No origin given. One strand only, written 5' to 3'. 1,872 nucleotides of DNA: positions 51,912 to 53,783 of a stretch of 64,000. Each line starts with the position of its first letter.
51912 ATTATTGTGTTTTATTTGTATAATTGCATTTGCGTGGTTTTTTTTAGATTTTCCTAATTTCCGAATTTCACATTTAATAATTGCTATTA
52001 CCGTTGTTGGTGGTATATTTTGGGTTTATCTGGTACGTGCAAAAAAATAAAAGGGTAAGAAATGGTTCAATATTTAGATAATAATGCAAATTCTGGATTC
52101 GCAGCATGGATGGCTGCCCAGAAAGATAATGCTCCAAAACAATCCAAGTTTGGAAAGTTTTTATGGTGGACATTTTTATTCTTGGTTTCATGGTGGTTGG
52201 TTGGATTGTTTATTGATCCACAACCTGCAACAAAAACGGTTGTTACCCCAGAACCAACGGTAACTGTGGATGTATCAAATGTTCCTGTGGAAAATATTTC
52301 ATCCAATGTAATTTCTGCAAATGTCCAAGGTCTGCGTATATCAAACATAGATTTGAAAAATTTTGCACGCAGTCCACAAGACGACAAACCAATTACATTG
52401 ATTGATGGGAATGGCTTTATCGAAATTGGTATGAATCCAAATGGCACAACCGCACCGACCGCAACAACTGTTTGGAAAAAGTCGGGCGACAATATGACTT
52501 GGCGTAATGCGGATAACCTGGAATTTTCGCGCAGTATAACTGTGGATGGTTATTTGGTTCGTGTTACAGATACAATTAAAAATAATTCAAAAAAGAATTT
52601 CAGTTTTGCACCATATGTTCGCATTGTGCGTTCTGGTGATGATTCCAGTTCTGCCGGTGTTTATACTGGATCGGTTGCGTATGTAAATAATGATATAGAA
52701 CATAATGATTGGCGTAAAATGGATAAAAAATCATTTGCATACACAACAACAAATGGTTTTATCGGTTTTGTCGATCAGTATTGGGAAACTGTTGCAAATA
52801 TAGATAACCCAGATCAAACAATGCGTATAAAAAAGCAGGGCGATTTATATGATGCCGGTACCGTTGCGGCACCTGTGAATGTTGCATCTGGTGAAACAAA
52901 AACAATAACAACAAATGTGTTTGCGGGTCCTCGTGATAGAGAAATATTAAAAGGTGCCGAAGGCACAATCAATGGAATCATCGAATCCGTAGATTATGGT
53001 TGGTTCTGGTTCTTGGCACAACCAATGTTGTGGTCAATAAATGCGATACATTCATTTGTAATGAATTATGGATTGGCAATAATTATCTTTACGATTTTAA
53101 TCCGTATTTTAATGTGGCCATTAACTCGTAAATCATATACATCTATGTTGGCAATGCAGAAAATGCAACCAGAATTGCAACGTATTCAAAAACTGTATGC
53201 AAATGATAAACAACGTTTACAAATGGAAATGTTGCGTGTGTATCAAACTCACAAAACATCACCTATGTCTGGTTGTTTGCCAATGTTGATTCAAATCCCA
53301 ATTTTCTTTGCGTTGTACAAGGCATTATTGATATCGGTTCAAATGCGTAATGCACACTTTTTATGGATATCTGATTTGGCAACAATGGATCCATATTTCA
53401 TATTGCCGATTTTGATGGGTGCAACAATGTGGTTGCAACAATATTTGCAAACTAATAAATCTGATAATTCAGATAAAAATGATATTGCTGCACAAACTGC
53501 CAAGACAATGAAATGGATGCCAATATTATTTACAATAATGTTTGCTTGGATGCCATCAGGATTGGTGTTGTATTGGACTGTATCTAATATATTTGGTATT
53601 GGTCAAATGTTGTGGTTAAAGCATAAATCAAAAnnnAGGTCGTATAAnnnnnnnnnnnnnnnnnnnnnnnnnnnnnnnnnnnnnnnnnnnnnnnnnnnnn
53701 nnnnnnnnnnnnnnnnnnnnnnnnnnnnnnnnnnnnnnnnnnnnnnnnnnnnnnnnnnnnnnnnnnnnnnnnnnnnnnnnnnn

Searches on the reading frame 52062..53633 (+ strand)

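Call 37: search_protein_families(library=pfam, proteins=[window:52062-53633:+], max_evalue=0.001)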
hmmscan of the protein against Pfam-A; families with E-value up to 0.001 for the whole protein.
window:52062-53633:+ (524 aa): 2 families
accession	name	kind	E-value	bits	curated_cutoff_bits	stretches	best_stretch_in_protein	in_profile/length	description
PF02096.25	60KD_IMP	-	3.5e-58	196.6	35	1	336-520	1-162/163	60Kd inner membrane protein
PF14849.12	YidC_periplas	-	3.2e-44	152.4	24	1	84-324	11-282/283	YidC periplasmic domain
